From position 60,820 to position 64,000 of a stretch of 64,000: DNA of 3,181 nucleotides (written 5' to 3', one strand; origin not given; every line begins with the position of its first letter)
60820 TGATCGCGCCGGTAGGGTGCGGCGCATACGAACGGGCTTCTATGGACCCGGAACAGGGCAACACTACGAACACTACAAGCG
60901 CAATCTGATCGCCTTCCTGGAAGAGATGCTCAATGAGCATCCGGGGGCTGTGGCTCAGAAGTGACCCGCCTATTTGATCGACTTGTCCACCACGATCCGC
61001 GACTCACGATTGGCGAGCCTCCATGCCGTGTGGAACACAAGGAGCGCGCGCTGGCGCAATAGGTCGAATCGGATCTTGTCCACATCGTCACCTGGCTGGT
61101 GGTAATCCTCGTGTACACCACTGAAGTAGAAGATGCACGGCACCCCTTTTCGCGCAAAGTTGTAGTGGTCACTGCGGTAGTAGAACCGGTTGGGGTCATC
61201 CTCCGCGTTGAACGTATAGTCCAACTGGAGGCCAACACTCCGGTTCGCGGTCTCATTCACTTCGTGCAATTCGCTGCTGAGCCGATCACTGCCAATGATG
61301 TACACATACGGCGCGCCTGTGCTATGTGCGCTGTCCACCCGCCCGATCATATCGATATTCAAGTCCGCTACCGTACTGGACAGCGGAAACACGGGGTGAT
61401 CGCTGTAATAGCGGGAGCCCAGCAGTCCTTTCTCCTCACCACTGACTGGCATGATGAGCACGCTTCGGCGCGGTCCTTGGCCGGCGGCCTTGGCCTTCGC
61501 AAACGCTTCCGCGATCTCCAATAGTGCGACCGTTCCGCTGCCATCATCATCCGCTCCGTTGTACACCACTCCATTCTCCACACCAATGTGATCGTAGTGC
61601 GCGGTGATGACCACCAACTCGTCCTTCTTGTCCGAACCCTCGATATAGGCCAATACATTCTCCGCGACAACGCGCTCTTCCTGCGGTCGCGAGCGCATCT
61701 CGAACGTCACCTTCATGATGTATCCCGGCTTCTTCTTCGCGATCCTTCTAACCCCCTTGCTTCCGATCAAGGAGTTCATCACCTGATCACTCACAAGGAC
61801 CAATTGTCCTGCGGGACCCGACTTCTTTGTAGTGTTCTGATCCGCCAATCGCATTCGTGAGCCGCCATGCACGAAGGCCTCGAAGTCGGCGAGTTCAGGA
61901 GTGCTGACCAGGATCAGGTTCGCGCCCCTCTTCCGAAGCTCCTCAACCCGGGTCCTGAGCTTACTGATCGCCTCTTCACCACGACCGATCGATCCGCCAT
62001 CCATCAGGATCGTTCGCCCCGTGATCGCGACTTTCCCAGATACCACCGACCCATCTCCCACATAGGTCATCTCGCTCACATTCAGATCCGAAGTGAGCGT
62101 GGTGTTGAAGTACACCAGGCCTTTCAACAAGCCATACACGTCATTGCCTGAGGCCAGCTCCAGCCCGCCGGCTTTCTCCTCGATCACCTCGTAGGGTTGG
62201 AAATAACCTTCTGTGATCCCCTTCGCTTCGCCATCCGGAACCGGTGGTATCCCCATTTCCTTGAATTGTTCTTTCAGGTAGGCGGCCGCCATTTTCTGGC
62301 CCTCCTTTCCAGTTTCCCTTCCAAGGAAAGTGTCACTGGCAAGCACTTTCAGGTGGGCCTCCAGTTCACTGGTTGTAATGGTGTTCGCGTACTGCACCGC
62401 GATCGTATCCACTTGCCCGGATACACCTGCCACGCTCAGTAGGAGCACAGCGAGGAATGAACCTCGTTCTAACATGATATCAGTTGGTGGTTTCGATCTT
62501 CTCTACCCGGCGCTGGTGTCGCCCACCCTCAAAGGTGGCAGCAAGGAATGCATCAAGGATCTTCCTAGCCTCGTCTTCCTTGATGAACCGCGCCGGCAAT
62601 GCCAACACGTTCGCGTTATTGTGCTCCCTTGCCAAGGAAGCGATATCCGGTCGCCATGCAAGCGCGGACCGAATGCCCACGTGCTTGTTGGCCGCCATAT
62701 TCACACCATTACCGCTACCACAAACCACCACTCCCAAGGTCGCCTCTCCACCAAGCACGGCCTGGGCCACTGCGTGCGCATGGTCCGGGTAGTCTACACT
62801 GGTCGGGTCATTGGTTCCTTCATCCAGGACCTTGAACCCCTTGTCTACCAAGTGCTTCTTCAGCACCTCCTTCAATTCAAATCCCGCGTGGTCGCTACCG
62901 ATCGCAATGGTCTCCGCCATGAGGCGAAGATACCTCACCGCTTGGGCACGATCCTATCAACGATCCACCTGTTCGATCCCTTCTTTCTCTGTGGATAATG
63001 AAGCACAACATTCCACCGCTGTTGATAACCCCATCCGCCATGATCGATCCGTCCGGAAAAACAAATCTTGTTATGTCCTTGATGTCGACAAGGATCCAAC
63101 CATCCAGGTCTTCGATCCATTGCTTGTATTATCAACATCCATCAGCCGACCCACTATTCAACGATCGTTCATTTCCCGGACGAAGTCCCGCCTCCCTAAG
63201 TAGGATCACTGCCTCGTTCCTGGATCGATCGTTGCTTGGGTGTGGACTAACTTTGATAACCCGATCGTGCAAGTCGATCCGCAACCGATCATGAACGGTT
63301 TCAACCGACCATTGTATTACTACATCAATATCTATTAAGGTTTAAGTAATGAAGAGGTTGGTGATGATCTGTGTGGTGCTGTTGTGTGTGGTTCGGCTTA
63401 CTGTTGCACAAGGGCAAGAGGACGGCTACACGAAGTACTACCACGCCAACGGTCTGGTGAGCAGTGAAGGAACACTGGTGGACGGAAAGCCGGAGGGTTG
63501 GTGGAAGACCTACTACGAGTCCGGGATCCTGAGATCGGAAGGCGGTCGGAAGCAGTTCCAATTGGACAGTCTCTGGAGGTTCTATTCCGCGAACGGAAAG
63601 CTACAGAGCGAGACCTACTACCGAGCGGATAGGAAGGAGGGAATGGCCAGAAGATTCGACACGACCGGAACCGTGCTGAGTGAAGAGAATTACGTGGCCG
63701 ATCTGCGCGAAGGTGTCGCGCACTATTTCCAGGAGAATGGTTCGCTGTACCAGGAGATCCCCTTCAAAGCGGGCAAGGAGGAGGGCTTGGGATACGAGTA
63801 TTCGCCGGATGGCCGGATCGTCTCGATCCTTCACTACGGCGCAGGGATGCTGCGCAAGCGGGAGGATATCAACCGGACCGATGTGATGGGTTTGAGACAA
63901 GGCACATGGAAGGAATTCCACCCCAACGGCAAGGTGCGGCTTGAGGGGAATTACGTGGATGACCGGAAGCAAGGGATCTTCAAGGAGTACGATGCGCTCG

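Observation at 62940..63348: DnaA-box and GATC cluster in an AT-rich divergent intergenic region (candidate oriC or regulatory hub)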

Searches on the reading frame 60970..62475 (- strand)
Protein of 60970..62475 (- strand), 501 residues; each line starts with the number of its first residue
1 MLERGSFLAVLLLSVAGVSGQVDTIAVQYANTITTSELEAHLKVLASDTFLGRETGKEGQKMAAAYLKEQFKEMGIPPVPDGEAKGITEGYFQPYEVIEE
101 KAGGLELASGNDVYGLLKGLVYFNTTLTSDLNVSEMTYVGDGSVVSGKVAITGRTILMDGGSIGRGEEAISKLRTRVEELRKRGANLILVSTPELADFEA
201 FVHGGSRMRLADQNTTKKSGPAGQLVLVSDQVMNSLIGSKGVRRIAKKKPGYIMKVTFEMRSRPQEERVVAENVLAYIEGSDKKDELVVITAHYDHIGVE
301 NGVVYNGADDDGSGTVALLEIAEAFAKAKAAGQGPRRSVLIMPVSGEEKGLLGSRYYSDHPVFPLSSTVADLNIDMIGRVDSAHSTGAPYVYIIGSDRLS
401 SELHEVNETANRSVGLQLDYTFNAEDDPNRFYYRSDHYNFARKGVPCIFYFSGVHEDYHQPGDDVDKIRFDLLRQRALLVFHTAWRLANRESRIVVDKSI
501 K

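Call 10: search_protein_families(library=pfam, proteins=[window:60970-62475:-])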
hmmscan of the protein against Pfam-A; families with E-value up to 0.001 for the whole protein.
window:60970-62475:- (501 aa): 1 family
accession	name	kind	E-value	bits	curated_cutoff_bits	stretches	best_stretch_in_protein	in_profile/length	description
PF04389.22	Peptidase_M28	-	2.4e-40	138.8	21.3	1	273-482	1-191/193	Peptidase family M28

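Call 12: find_encoding_contigs(protein=window:60970-62475:-, flank=10000, max_places=6)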
Protein window:60970-62475:- (501 aa): no gene with exactly this product is on record in the collection.

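Call 22: find_related_loci(query=window:60970-62475:-, collection=metagenome_contigs, flank=10000)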
Query window:60970-62475:- (501 aa) in metagenome_contigs; peptide patterns used: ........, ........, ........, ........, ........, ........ (x = any residue, [..] = any of these).
600 stretches matched a pattern (row limit reached: there are more); 564 encode a relative of the query (tblastn E <= 1e-3); the best 80 are kept; 80 distinct loci.
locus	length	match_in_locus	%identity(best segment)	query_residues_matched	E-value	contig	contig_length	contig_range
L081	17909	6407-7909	93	1-501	0e+0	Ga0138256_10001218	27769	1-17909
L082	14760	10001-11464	61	16-501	0e+0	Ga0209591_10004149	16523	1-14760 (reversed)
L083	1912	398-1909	61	1-501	0e+0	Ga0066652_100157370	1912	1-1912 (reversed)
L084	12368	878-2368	60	7-501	0e+0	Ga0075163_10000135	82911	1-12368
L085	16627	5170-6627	63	19-501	0e+0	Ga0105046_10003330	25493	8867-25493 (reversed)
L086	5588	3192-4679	59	6-500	0e+0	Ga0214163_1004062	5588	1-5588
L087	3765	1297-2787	60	6-501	0e+0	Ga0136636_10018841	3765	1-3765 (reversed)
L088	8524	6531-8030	60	8-498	0e+0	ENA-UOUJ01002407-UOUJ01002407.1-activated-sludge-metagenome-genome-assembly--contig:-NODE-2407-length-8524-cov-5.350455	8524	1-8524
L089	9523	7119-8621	60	7-498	0e+0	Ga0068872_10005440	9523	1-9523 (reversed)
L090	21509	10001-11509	57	2-501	0e+0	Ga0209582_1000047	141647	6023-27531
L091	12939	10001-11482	54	1-497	2e-172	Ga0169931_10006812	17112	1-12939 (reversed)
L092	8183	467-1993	53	6-500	4e-169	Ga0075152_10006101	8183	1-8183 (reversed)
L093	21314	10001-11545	53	2-498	3e-163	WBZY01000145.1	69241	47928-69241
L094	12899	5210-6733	51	4-497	6e-158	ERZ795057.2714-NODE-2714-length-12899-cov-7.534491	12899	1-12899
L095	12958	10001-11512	52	20-501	4e-151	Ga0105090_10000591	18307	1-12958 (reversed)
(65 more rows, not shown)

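Call 26: search_protein_families(library=pfam, proteins=[L081:4001-5533:-, L081:991-4149:-, L081:223-978:-])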
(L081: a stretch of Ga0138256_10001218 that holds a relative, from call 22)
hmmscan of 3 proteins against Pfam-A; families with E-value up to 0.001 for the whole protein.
L081:4001-5533:- (510 aa): 1 family
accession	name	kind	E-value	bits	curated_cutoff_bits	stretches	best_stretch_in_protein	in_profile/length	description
PF07661.19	MORN_2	-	2e-43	141.7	29.6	1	183-204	1-22/22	MORN repeat variant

L081:991-4149:- (1052 aa): 10 families
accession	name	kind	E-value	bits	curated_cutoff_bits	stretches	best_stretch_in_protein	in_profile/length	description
PF13426.13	PAS_9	-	4.7e-51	171.8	27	4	481-576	7-102/103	PAS domain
PF00989.32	PAS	-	3.8e-43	146.5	22.6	4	465-564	1-101/113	PAS fold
PF13188.13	PAS_8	-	3.7e-37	125.4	21.8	4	198-248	2-56/65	PAS domain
PF08448.16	PAS_4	-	1.4e-35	122.3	23.1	3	471-577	1-107/110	PAS fold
PF07568.18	HisKA_2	-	6.7e-26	90.6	22.3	1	860-936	1-76/76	Histidine kinase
PF08447.18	PAS_3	-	4e-24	85.1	25.6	1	489-566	3-83/89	PAS fold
PF13581.12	HATPase_c_2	-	1.1e-11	45.3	27.4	1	951-1032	22-113/127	Histidine kinase-like ATPase domain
PF02518.31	HATPase_c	-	1.4e-11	45.3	26.4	1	963-1047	8-105/111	Histidine kinase-, DNA gyrase B-, and HSP90-like ATPase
PF14598.12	PAS_11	-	3.1e-08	34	25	0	490-559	17-86/109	PAS domain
PF07536.20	HWE_HK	-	1.1e-07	33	22.8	1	860-915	1-53/83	HWE histidine kinase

L081:223-978:- (251 aa): 2 families
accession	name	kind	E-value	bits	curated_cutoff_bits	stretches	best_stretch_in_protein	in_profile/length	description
PF00072.30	Response_reg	-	1.2e-24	87.1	30.2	1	6-116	1-110/111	Response regulator receiver domain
PF04397.21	LytTR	-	1.1e-22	80.4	22.6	1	157-248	2-97/98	LytTr DNA-binding domain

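Call 59: search_protein_families(library=ncbifam, proteins=[L081:223-978:-, L081:991-4149:-, L081:4001-5533:-, window:60970-62475:-], max_evalue=0.00001)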
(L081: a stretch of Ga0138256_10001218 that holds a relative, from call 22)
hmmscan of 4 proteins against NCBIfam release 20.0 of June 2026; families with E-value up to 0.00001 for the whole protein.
L081:223-978:- (251 aa): 89 families (the best 25 are shown)
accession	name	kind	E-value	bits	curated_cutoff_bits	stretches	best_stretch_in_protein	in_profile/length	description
NF006623.1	PRK09191.1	subfamily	2.1e-30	106.4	240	1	2-125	136-257/258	PhyR family response regulator anti-anti-sigma factor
NF010684.1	PRK14084.1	equivalog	1e-20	74.6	375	1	6-222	3-222/254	response regulator transcription factor LytR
NF040689.1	MtrAB_MtrA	equivalog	2.1e-19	69.8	300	1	6-136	1-130/219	MtrAB system response regulator MtrA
TIGR02154.1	PhoB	equivalog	3.4e-19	69.1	296.2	1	4-126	3-126/226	phosphate regulon transcriptional regulator PhoB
NF040534.1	resp_reg_YycF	equivalog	1e-18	67.5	340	1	5-162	2-157/231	response regulator YycF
NF008469.0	PRK11361.1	equivalog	1.8e-18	66.5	714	1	3-128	4-130/461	acetoacetate metabolism transcriptional regulator AtoC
NF045944.1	ResRegRpaBCyano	equivalog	4.8e-18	65.4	330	1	7-130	1-122/229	response regulator transcription factor RpaB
NF041733.1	resp_reg_CseB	equivalog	8e-18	64.7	350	1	5-162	2-161/228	two-component system response regulator CseB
NF008677.0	PRK11697.1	equivalog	2e-16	60.1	246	1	5-249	3-236/238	two-component system response regulator BtsR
NF053854.1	RespRegPhoBBctds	equivalog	7e-16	58.3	270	1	6-168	1-156/225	two-component system response regulator PhoB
NF012227.0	AdeR_RR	equivalog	1.1e-15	57.7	340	1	4-158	12-163/239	efflux system response regulator transcription factor AdeR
NF033120.0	vanR_FM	exception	1.5e-15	57.4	460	1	1-132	1-130/231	vancomycin resistance response regulator transcription factor, VanR-F/VanR-M family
NF041367.1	CheY_Halo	equivalog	2.5e-15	56.8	200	1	6-117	1-111/114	chemotaxis protein CheY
NF008296.0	PRK11083.1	equivalog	5e-15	55.5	273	1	2-155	2-151/228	two-component system response regulator CreB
NF009973.0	PRK13435.1-4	equivalog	1.8e-14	54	158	1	4-116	9-118/154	response regulator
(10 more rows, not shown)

L081:991-4149:- (1052 aa): 26 families (the best 25 are shown)
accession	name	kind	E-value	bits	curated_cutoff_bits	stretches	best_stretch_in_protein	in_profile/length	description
TIGR00229.1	sensory_box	domain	1.2e-80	267.8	22.9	4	461-583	1-124/126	PAS domain S-box protein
NF047874.1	MASE3_PAS_HK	subfamily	2.5e-40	138.9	560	3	452-583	252-383/655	MASE3 domain-containing sensor histidine kinase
NF051872.1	HisKinPhyk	equivalog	3.3e-34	118.3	750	1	833-1041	325-526/537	sensor histidine kinase PhyK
NF010077.0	PRK13559.1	subfamily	2.9e-30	105.4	361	1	800-1038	117-345/364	hypothetical protein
NF052306.1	BluLightHisKinLov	equivalog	1.2e-28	99.9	450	1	808-1038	106-320/334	blue-light-activated histidine kinase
NF008468.0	PRK11360.1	equivalog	2.5e-25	88.9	646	1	335-463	261-390/616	two-component system sensor histidine kinase AtoS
NF008302.0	PRK11091.1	equivalog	4.2e-22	78.2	838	1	307-463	119-279/779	aerobic respiration two-component sensor histidine kinase ArcB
NF053781.1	cdiGMPphdstlr2612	equivalog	3e-18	64.9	1600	1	434-592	684-842/1268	Tlr1612 family c-di-GMP phosphodiesterase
NF046044.1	PnpS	equivalog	1.2e-17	64.1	400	0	63-198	45-176/390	two-component system histidine kinase PnpS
NF045595.1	HK_scytonemin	equivalog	6e-17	61.3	865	0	704-1009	265-577/637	scytonemin biosynthesis sensor histidine kinase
NF007298.0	PRK09776.1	equivalog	1e-16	60.1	1135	1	453-748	290-581/1111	diguanylate cyclase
NF045675.1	PhdiestaseDibA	equivalog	2.8e-15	55.7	980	1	323-461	59-200/623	phosphodiesterase DibA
NF052573.1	HisKinEspAMyxo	equivalog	6e-15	54.3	1400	0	342-461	255-376/755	serine histidine kinase EspA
NF041880.1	EPS_EpsF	equivalog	2.5e-14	52.7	900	2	450-534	128-214/492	response regulator EpsF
NF041777.1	sens_FixL_Rhizob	equivalog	3.6e-14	52.3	850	0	326-396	107-177/485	sensor protein FixL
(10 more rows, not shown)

L081:4001-5533:- (510 aa): 1 family
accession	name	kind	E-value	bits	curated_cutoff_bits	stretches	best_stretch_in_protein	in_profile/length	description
NF033566.1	adhes_LIC20035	equivalog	2.2e-31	109.2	250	3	75-226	119-260/434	LIC20035 family adhesin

window:60970-62475:- (501 aa): 1 family
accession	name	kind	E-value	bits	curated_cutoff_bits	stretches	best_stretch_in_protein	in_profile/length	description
NF045908.1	AminopepLapALeg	equivalog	1.2e-08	34.2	600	1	278-385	197-298/396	aminopeptidase LapA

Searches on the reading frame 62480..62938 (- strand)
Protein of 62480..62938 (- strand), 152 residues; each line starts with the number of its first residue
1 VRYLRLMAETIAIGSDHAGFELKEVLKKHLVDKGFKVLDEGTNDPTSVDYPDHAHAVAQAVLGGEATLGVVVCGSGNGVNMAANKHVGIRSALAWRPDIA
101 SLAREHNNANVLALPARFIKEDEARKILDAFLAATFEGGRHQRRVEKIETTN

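Call 10: search_protein_families(library=pfam, proteins=[window:62480-62938:-])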
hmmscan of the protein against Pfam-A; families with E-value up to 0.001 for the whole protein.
window:62480-62938:- (152 aa): 1 family
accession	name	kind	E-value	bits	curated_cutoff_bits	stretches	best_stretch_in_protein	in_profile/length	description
PF02502.23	LacAB_rpiB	-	1.6e-56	190.5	24.7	1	11-148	1-138/138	Ribose/Galactose Isomerase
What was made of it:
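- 62480..62920 (-): rpiB (ribose-5-phosphate isomerase B), the left flanking gene, followed by the M28 peptidase gene (60970-62475). Pfam LacAB_rpiB 1.6e-56 (call 10).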

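Call 13: find_encoding_contigs(protein=window:62480-62920:-, flank=10000, max_places=6)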
Protein window:62480-62920:- (146 aa): no gene with exactly this product is on record in the collection.

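Call 15: find_related_loci(query=window:62480-62920:-, collection=genome_contigs, flank=10000)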
Query window:62480-62920:- (146 aa) in genome_contigs; peptide patterns used: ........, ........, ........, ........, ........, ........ (x = any residue, [..] = any of these).
600 stretches matched a pattern (row limit reached: there are more); 559 encode a relative of the query (tblastn E <= 1e-3); the best 80 are kept; 80 distinct loci.
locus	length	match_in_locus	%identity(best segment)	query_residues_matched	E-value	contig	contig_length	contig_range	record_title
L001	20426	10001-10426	63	5-146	2e-60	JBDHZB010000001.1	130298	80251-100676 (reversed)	MAG: Bacteroidia bacterium isolate AS-MICRO-3CA.137 NODE_399_length_130298_cov_5.725190, whole genome shotgun sequence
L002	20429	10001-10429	64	1-143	2e-59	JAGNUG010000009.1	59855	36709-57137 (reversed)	MAG: Flavobacteriales bacterium isolate Go_SlAct_bin_193 Go_SlAct_1464_length_59855_cov_6.011184, whole genome shotgun s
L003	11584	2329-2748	63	5-144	2e-58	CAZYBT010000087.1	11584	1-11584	MAG TPA_asm: uncultured Rhizobium sp. isolate SRP219642_co1_278 genome assembly, contig: NODE_6234_length_11584_cov_5.83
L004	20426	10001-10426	60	1-142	1e-55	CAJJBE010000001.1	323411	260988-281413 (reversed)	MAG: Flavobacteriales bacterium UBA4466 isolate FRAM18_bin200 genome assembly, contig: FRAM18_bin200-1, whole genome sho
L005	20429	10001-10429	62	1-143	7e-55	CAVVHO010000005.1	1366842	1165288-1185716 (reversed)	MAG: uncultured Gemmatimonadales bacterium isolate MFD02242.bin.1.342 genome assembly, contig: contig_3906, whole genome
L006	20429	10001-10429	55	4-146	2e-54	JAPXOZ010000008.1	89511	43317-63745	MAG: Bacteroidales bacterium isolate binned_ad_7.188 NODE_186_length_89511_cov_3.573346, whole genome shotgun sequence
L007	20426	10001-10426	58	1-142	2e-54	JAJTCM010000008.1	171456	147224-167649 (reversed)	MAG: Crocinitomicaceae bacterium isolate C_No_T20_B_bin.95 scaffold_43, whole genome shotgun sequence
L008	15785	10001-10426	58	1-142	7e-54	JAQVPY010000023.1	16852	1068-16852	MAG: Bacteroidales bacterium isolate STF1_214 NODE_8969_length_16852_cov_3.251480_Sandtown_F1, whole genome shotgun sequ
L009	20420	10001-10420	58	5-144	5e-54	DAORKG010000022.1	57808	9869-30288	MAG TPA_asm: Bacteroidia bacterium isolate AMR_MDS_5531 NODE_85_length_57808_cov_23.652105, whole genome shotgun sequenc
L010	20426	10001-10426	58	5-146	6e-54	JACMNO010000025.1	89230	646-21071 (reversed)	MAG: Bacteroidia bacterium isolate LF-bin-173 FL-bin-173-contig-k141_483903, whole genome shotgun sequence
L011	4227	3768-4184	60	5-143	5e-54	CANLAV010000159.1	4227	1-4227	MAG: Bacteroidetes bacterium isolate ZE-Jul18-81 genome assembly, contig: ZE-Jul18-C40585, whole genome shotgun sequence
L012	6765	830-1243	61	5-142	4e-54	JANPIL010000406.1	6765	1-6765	MAG: Sphingobacteriales bacterium isolate VAR_61_metabat_79 VAR_61_k141_3485908, whole genome shotgun sequence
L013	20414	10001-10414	59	5-142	4e-53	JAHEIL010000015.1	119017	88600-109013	MAG: Crocinitomicaceae bacterium isolate Ww5 NODE_158_length_119017_cov_39.057546, whole genome shotgun sequence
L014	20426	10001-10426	56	1-142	4e-53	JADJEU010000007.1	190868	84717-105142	MAG: Crocinitomicaceae bacterium isolate Bjer_18-Q3-R1-45_BAT3C.293 tig00006711-10-1907220, whole genome shotgun sequenc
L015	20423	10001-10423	60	5-146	5e-53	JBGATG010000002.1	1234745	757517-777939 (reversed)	MAG: Bacteroidia bacterium isolate MAG_AAO_H10.5 AAOH10-5_opera_contig_6, whole genome shotgun sequence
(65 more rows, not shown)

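Call 59: search_protein_families(library=ncbifam, proteins=[window:62480-62920:-], max_evalue=0.00001)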
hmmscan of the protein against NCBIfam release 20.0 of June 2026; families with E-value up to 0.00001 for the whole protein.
window:62480-62920:- (146 aa): 12 families
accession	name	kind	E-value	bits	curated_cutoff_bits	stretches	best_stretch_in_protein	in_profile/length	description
NF004051.0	PRK05571.1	subfamily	4.5e-55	185.5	135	1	4-144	3-144/149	ribose-5-phosphate isomerase B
TIGR00689.1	rpiB_lacA_lacB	subfamily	2e-53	180.2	88.3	1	5-144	1-141/145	RpiB/LacA/LacB family sugar-phosphate isomerase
TIGR01120.1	rpiB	equivalog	2.5e-48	163.7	138.65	1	5-144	2-141/143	ribose 5-phosphate isomerase B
TIGR02133.1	RPI_actino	equivalog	1.3e-40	138.7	168.2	1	5-142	3-142/148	ribose-5-phosphate isomerase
NF006381.0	PRK08622.1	equivalog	2.2e-31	108.9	234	1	4-143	2-142/171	galactose-6-phosphate isomerase subunit LacB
NF006380.0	PRK08621.1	equivalog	2.5e-29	102.5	164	1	4-143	2-139/142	galactose-6-phosphate isomerase subunit LacA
TIGR01119.1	lacB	equivalog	1.8e-26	92.9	312.55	1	5-138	3-136/171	galactose-6-phosphate isomerase subunit LacB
NF051858.1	EryPhIsonDerIRhiz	equivalog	1.6e-25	90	240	1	5-143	3-144/150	D-erythrulose-4-phosphate isomerase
NF009258.0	PRK12615.1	equivalog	5.1e-25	88.3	325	1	5-137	3-135/171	galactose-6-phosphate isomerase subunit LacB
TIGR01118.1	lacA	equivalog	6.2e-24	84.7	181.1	1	4-142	2-138/141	galactose-6-phosphate isomerase subunit LacA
NF009257.0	PRK12613.1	equivalog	1e-23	84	243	1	4-142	2-137/141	galactose-6-phosphate isomerase subunit LacA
NF006753.0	PRK09273.1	equivalog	5.8e-07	29.1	137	1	19-109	21-113/211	hypothetical protein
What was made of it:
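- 62480..62920 (-): NCBIfam rpiB equivalog scores 163.7, above its cut-off of 138.65 (call 59).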

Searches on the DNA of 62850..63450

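Call 51: search_rna_families(source=window, start=62850, end=63450, threshold=evalue, max_evalue=1)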
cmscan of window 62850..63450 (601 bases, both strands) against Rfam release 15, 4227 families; matches with E-value up to 1: 1.
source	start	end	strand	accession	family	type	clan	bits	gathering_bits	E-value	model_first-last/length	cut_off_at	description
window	63093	63175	-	RF00292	snoTBR5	Gene; snRNA; snoRNA; CD-box;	-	15.3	44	0.88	1-94/94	no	Small nucleolar RNA TBR5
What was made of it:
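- There is no Rfam hit: best E = 0.88, 15 bits against a 44-bit threshold (call 51).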

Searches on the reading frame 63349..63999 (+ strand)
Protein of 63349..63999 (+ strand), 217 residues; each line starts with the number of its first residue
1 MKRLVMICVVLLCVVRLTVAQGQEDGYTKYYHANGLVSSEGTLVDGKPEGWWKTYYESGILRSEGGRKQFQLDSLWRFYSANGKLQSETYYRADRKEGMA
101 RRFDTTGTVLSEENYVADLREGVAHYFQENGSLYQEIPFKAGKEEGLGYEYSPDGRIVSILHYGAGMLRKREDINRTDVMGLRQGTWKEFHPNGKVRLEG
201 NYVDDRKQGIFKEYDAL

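Call 10: search_protein_families(library=pfam, proteins=[window:63349-63999:+])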
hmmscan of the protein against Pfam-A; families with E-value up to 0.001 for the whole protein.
window:63349-63999:+ (217 aa): 1 family
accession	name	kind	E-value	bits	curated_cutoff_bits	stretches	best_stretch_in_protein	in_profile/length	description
PF07661.19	MORN_2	-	3.6e-25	85.5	29.6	1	183-204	1-22/22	MORN repeat variant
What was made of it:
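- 63349..64000 (+): MORN-repeat gene, the right flanking gene; it runs off the window. Pfam MORN_2 (call 10).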
